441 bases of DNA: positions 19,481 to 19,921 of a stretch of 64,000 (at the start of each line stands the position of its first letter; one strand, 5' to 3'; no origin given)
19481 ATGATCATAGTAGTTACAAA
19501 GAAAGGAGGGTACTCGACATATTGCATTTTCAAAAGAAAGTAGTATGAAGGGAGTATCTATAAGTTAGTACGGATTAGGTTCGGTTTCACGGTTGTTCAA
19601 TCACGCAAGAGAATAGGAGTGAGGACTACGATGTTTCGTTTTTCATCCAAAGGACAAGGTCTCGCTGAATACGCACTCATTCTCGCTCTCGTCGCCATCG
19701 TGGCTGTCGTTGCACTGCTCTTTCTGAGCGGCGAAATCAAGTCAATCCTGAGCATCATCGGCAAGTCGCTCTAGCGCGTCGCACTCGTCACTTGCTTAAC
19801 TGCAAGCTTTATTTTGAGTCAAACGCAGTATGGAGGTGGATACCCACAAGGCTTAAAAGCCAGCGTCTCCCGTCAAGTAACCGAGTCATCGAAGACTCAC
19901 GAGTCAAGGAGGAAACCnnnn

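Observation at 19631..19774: An uncalled 47-aa Flp (type IVb) pilin gene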

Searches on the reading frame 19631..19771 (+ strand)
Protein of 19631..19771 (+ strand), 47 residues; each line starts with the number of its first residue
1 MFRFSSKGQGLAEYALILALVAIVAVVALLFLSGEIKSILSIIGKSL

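Call 4: search_protein_families(library=pfam, proteins=[window:19631-19771:+], max_evalue=10)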
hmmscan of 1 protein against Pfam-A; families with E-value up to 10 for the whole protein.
seq(47 aa): 4 families
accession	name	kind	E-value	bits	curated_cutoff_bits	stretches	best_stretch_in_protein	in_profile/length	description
PF04021.17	Class_IIIsignal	-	0.0002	21.6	23.7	1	6-29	1-24/27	Class III signal peptide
PF04964.19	Flp_Fap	-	0.00042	20.5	32.2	1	13-46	12-45/46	Flp/Fap pilin component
PF14029.11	DUF4244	-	0.014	15.3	27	1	8-45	12-51/54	Protein of unknown function (DUF4244)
PF20088.4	DUF6480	-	0.28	11.5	25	1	6-29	48-71/78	Family of unknown function (DUF6480)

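Call 5: search_protein_families(library=ncbifam, proteins=[window:19631-19771:+], max_evalue=10)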
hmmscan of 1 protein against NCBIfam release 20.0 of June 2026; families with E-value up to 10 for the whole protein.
seq(47 aa): 2 families
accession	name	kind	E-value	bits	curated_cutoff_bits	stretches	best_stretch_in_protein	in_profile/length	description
NF005174.0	PRK06649.1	equivalog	0.02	15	127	1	4-33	110-139/143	V-type ATP synthase subunit K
NF047827.1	T3SSXpsH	equivalog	0.054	13.3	160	1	8-38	2-32/145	type II secretion system protein XpsH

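Call 11: find_homologous_proteins(query=window:19631-19771:+, max_evalue=0.01)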
Query seq(47 aa) (47 aa): 4097 proteins with E <= 0.01 among 4106 candidates; the best 120 are listed.
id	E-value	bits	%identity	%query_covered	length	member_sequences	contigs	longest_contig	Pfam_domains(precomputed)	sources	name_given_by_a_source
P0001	3.6e-18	80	100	100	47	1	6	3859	-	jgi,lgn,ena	jgi:Flp pilus assembly pilin Flp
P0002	2.6e-15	72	83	100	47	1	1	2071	-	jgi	jgi:Flp pilus assembly pilin Flp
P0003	2.0e-12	63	88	91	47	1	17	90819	-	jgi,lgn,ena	jgi:pilus assembly protein Flp/PilA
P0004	3.1e-12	62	86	91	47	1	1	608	-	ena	-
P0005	5.0e-12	62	77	100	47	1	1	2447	PF04964.20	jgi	jgi:Flp pilus assembly pilin Flp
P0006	6.5e-12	61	74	100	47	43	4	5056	PF04964.20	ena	-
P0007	7.3e-12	61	88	91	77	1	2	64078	-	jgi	-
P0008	8.2e-12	61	76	98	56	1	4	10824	PF04964.20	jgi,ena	jgi:pilus assembly protein Flp/PilA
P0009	1.1e-11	61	74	98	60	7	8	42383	PF04964.20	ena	-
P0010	1.3e-11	60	86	91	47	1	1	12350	-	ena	-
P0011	1.4e-11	60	70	98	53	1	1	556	PF04964.20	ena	-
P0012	1.6e-11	60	72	98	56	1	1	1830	PF04964.20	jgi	-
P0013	1.8e-11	60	86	91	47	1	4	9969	-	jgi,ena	jgi:pilus assembly protein Flp/PilA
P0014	1.9e-11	60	72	98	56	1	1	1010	PF04964.20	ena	-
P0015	1.9e-11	60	78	96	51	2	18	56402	-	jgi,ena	jgi:pilus assembly protein Flp/PilA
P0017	2.2e-11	60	72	98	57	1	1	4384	PF04964.20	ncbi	-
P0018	2.5e-11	60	77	100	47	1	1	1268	PF04964.20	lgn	-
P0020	2.8e-11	59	74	98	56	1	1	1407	PF04964.20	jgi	-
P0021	2.9e-11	59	70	98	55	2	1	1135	PF04964.20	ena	-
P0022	2.9e-11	59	73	96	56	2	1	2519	PF04964.20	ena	-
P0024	3.1e-11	59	72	98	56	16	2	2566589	PF04964.20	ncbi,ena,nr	ncbi:MAG: Flp family type IVb pilin [Chloroflexi bacterium]|nr:Flp family type IVb pilin [Chloroflex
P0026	3.4e-11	59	74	98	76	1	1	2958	PF04964.20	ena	-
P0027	3.5e-11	59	70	98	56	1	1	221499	PF04964.20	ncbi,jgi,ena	-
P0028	3.8e-11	59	70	98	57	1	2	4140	PF04964.20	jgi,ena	jgi:pilus assembly protein Flp/PilA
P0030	3.9e-11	59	73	96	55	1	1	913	PF04964.20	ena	-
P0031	4.0e-11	59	81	89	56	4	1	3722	PF04964.20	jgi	-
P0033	4.1e-11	59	66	100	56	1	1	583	PF04964.20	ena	-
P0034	4.2e-11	59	70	100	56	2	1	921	PF04964.20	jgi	jgi:pilus assembly protein Flp/PilA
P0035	4.6e-11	59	68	100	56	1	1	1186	PF04964.20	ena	-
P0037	5.0e-11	59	72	98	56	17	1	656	PF04964.20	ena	-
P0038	5.1e-11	59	70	100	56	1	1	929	PF04964.20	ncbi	-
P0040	5.2e-11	59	64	100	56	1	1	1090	PF04964.20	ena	-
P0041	5.4e-11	59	81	91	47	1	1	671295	PF04964.20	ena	-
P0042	5.5e-11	58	74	98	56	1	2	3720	PF04964.20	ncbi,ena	-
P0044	5.8e-11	58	70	98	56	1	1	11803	PF04964.20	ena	-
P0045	5.9e-11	58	72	98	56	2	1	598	PF04964.20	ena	-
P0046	6.1e-11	58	85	85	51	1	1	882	PF04964.20,PF14029.12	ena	-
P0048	6.4e-11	58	67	98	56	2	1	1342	PF04964.20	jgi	jgi:pilus assembly protein Flp/PilA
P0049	6.5e-11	58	70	98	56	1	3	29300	PF04964.20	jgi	jgi:pilus assembly protein Flp/PilA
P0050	6.6e-11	58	64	100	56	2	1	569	PF04964.20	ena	-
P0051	6.6e-11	58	72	98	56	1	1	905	PF04964.20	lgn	-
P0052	6.6e-11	58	81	89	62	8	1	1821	PF04964.20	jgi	jgi:Flp pilus assembly pilin Flp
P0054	7.0e-11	58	68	100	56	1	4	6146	PF04964.20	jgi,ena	jgi:pilus assembly protein Flp/PilA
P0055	7.1e-11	58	68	100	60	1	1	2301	PF04964.20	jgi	jgi:pilus assembly protein Flp/PilA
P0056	7.1e-11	58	66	100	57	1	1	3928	PF04964.20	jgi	jgi:pilus assembly protein Flp/PilA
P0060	7.5e-11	58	67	98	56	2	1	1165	PF04964.20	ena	-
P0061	7.6e-11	58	64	100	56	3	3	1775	PF04964.20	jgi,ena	-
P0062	7.6e-11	58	66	100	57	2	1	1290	PF04964.20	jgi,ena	jgi:pilus assembly protein Flp/PilA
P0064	8.3e-11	58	70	98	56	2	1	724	PF04964.20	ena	-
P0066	8.7e-11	58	70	98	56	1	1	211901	PF04964.20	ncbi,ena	-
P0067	8.7e-11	58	81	66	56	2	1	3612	PF04964.20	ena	-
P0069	8.7e-11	58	70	94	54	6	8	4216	PF04964.20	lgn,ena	-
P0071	9.2e-11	58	70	91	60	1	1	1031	PF04964.20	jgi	-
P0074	9.4e-11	58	74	98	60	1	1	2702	PF04964.20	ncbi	ncbi:MAG: Flp family type IVb pilin [Candidatus Limnocylindrales bacterium]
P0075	9.6e-11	58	67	98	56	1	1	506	PF04964.20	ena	-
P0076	9.6e-11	58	70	98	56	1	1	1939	PF04964.20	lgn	-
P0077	9.8e-11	58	84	91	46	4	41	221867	-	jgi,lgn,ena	jgi:pilus assembly protein Flp/PilA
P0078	1.0e-10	58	67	98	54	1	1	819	PF04964.20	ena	-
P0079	1.0e-10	58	77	100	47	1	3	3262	PF04964.20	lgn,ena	-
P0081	1.1e-10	58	72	98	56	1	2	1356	PF04964.20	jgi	jgi:pilus assembly protein Flp/PilA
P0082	1.1e-10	58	72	98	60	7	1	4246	PF04964.20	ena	-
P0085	1.1e-10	58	67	98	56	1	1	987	PF04964.20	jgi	jgi:pilus assembly protein Flp/PilA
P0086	1.1e-10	58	71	96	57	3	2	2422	PF04964.20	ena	-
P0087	1.1e-10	58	72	98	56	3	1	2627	PF04964.20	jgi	-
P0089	1.2e-10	58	72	98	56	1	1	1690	PF04964.20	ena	-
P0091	1.3e-10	57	70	98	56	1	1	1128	PF04964.20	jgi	jgi:pilus assembly protein Flp/PilA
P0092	1.3e-10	57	70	98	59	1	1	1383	PF04964.20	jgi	-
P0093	1.3e-10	57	70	98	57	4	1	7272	PF04964.20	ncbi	-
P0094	1.3e-10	57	70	98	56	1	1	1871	PF04964.20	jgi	jgi:pilus assembly protein Flp/PilA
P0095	1.3e-10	57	64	100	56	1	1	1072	PF04964.20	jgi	-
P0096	1.3e-10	57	67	98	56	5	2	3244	PF04964.20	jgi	jgi:pilus assembly protein Flp/PilA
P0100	1.4e-10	57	71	96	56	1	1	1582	PF04964.20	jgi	jgi:pilus assembly protein Flp/PilA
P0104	1.4e-10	57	67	98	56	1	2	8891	PF04964.20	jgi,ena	-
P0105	1.5e-10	57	67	98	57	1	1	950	PF04964.20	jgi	jgi:pilus assembly protein Flp/PilA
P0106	1.5e-10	57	71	96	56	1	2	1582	PF04964.20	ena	-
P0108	1.6e-10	57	70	98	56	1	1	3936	PF04964.20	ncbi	-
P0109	1.6e-10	57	66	100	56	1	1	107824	PF04964.20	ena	-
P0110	1.6e-10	57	72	98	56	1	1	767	PF04964.20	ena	-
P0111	1.6e-10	57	70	98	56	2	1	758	PF04964.20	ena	-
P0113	1.6e-10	57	68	100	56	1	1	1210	PF04964.20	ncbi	-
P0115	1.6e-10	57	70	98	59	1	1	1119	PF04964.20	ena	-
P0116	1.7e-10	57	76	96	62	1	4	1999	PF04964.20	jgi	jgi:pilus assembly protein Flp/PilA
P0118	1.7e-10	57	72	98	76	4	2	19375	PF04964.20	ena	-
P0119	1.7e-10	57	81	89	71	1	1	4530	PF04964.20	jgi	jgi:Flp pilus assembly pilin Flp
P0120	1.7e-10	57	68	100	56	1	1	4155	PF04964.20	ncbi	-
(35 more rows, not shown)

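Call 13: find_encoding_contigs(protein=P0001, flank=10000, max_places=10)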
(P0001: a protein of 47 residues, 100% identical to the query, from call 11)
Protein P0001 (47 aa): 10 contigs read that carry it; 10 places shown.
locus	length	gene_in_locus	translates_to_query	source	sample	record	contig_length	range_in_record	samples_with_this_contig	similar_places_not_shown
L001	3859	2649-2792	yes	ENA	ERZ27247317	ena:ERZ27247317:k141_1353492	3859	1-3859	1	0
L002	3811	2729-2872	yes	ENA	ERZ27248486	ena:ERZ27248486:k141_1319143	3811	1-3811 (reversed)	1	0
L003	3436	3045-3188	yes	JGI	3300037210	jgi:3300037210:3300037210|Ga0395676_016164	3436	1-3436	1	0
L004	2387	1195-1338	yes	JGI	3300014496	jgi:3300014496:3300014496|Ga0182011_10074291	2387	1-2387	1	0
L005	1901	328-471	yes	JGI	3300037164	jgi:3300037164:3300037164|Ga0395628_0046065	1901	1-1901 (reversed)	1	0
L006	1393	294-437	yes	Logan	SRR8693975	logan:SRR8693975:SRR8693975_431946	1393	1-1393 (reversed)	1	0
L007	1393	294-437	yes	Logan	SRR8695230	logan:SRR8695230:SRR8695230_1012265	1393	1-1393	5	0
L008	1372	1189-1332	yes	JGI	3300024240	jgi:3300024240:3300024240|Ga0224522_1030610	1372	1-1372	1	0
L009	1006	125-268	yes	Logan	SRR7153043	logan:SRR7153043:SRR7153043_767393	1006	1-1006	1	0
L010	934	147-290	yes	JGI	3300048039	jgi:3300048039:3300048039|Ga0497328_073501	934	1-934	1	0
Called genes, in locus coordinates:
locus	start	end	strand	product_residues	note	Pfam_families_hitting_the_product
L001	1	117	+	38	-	?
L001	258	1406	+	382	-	-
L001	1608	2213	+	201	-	PF13560:HTH_31 (faint), PF01381:HTH_3 (faint)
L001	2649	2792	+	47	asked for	-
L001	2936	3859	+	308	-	?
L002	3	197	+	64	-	?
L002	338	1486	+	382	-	-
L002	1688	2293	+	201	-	PF13560:HTH_31 (faint), PF01381:HTH_3 (faint)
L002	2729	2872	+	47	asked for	-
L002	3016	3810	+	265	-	?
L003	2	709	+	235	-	?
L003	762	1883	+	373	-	PF00091:Tubulin, PF12327:FtsZ_C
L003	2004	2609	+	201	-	PF13560:HTH_31 (faint), PF01381:HTH_3 (faint)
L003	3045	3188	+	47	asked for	-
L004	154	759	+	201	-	PF13560:HTH_31 (faint), PF01381:HTH_3 (faint)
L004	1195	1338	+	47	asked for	-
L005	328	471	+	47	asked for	-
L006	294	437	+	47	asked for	-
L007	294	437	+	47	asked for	-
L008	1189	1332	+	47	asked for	-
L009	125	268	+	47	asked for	-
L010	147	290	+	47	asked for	-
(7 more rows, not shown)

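Call 22: find_encoding_contigs(protein=P0003, flank=10000, max_places=4)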
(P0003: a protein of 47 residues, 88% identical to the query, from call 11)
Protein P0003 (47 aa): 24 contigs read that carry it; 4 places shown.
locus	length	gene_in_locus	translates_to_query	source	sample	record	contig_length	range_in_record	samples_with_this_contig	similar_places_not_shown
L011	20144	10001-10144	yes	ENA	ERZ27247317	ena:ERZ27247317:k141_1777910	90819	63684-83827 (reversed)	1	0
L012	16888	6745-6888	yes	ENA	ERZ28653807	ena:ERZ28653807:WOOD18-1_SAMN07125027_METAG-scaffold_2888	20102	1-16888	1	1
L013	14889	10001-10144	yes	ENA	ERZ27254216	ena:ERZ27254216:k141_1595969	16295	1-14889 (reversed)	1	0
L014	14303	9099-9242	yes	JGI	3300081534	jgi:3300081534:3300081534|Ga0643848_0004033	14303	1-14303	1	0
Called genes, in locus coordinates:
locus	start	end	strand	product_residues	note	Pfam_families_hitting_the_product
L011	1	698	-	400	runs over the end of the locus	PF07395:Mig-14 (weak), PF13480:Acetyltransf_6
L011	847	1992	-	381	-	PF09594:GT87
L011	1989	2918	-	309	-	PF00535:Glycos_transf_2, PF13641:Glyco_tranf_2_3 (weak)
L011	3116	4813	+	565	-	PF13231:PMT_2, PF02366:PMT (weak)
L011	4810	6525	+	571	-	-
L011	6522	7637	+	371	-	PF07730:HisKA_3, PF02518:HATPase_c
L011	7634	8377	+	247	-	PF00072:Response_reg, PF00196:GerE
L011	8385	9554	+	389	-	PF07730:HisKA_3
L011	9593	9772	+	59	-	-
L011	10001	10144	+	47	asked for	-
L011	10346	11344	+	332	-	PF08666:SAF (weak), PF16976:RcpC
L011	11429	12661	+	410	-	PF00072:Response_reg, PF01656:CbiA, PF10609:ParA, PF13614:AAA_31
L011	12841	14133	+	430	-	PF00437:T2SSE, PF27713:UCP018868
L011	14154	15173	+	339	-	PF00482:T2SSF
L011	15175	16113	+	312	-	PF00482:T2SSF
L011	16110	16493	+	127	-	PF02643:DUF192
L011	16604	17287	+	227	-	PF00156:Pribosyltran (weak)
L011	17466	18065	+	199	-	PF02482:Ribosomal_S30AE, PF16321:Ribosom_S30AE_C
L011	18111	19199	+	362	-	PF01261:AP_endonuc_2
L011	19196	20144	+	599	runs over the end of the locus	PF13231:PMT_2 (weak)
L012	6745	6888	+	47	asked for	-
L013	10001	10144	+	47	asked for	-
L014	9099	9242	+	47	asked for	-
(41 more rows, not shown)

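Call 23: find_encoding_contigs(protein=P0077, flank=10000, max_places=4)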
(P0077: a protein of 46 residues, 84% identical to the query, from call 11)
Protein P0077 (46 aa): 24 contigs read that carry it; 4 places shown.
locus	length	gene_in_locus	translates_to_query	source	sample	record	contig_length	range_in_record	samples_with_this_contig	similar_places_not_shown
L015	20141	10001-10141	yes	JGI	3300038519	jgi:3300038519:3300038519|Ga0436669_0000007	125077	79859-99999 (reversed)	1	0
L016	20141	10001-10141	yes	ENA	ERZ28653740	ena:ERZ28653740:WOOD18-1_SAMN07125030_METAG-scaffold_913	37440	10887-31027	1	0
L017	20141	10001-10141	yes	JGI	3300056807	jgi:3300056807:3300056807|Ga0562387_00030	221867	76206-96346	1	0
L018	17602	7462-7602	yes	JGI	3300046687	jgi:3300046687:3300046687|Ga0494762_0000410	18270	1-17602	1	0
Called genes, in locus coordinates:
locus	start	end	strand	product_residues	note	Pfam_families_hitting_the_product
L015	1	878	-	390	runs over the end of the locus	PF07395:Mig-14, PF13480:Acetyltransf_6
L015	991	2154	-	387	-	PF09594:GT87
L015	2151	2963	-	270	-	PF00535:Glycos_transf_2, PF13641:Glyco_tranf_2_3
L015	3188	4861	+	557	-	PF13231:PMT_2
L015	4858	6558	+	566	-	-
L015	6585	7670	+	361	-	PF07730:HisKA_3, PF02518:HATPase_c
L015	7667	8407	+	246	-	PF00072:Response_reg, PF00196:GerE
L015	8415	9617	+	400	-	PF07730:HisKA_3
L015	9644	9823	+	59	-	-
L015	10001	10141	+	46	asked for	-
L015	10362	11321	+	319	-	PF08666:SAF (weak), PF16976:RcpC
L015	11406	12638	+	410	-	PF00072:Response_reg, PF01656:CbiA, PF10609:ParA, PF13614:AAA_31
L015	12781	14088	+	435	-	PF00437:T2SSE, PF27713:UCP018868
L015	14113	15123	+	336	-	PF00482:T2SSF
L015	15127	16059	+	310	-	PF00482:T2SSF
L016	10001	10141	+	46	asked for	-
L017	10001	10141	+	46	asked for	-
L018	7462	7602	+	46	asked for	-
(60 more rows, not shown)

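Call 24: find_encoding_contigs(protein=P0024, flank=10000, max_places=2)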
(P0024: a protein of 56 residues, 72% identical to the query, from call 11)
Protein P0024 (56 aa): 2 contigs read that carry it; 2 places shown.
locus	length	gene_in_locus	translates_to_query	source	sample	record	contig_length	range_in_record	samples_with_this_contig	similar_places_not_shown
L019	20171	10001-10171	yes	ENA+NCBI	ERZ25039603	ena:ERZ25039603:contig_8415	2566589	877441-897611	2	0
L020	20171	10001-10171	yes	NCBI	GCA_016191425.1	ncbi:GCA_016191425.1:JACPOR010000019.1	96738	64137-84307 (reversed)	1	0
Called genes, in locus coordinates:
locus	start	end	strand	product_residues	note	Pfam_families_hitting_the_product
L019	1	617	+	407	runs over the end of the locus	PF01041:DegT_DnrJ_EryC1, PF00155:Aminotran_1_2 (faint), PF01041:DegT_DnrJ_EryC1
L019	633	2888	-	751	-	PF04932:Wzy_C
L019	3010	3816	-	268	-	PF09594:GT87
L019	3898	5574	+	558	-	PF13231:PMT_2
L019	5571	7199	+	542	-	-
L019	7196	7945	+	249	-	PF07730:HisKA_3, PF13581:HATPase_c_2 (weak), PF02518:HATPase_c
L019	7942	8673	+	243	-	PF00072:Response_reg, PF00196:GerE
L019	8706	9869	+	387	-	PF07730:HisKA_3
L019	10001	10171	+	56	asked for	PF04964:Flp_Fap (weak)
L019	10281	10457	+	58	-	PF04964:Flp_Fap (weak)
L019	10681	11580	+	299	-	PF08666:SAF (weak), PF16976:RcpC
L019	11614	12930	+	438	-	PF00072:Response_reg, PF09140:MipZ (faint), PF10609:ParA, PF13614:AAA_31, PF01656:CbiA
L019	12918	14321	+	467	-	PF00437:T2SSE, PF27713:UCP018868 (weak)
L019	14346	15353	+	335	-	PF00482:T2SSF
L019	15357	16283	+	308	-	PF00482:T2SSF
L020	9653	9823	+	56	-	PF04964:Flp_Fap (faint)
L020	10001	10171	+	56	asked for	PF04964:Flp_Fap (weak)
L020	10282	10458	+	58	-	PF04964:Flp_Fap (weak)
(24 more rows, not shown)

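Call 35: find_encoding_contigs(protein=P0002, flank=10000, max_places=3)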
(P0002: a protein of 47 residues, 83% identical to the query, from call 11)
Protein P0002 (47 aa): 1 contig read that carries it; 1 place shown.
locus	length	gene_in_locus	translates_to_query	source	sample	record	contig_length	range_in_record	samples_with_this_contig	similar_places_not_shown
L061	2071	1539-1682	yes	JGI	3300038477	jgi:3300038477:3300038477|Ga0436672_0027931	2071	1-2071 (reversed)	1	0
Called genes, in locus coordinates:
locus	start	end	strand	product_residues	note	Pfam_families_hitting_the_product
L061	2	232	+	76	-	?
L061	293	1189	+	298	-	-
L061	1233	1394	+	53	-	-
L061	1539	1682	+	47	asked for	-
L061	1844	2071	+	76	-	?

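Call 36: find_encoding_contigs(protein=P0006, flank=10000, max_places=3)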
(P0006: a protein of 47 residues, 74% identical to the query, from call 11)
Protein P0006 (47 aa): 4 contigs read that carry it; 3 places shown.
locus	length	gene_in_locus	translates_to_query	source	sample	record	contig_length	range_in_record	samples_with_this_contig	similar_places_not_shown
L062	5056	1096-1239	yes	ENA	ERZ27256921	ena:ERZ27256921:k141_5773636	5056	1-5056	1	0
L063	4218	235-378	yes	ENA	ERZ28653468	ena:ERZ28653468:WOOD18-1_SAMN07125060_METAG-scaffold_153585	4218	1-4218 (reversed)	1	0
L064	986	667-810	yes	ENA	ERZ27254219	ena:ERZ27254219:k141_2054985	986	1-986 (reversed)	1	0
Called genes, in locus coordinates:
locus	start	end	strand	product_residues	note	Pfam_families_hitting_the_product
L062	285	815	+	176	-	-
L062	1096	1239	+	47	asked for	PF04964:Flp_Fap (weak)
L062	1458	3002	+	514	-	PF00282:Pyridoxal_deC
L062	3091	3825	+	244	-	PF07314:Lit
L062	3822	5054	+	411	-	?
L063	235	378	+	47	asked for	PF04964:Flp_Fap (weak)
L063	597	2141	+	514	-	PF00282:Pyridoxal_deC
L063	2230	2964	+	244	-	PF07314:Lit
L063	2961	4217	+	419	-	?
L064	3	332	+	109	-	?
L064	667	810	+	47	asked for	PF04964:Flp_Fap (weak)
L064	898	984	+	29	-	?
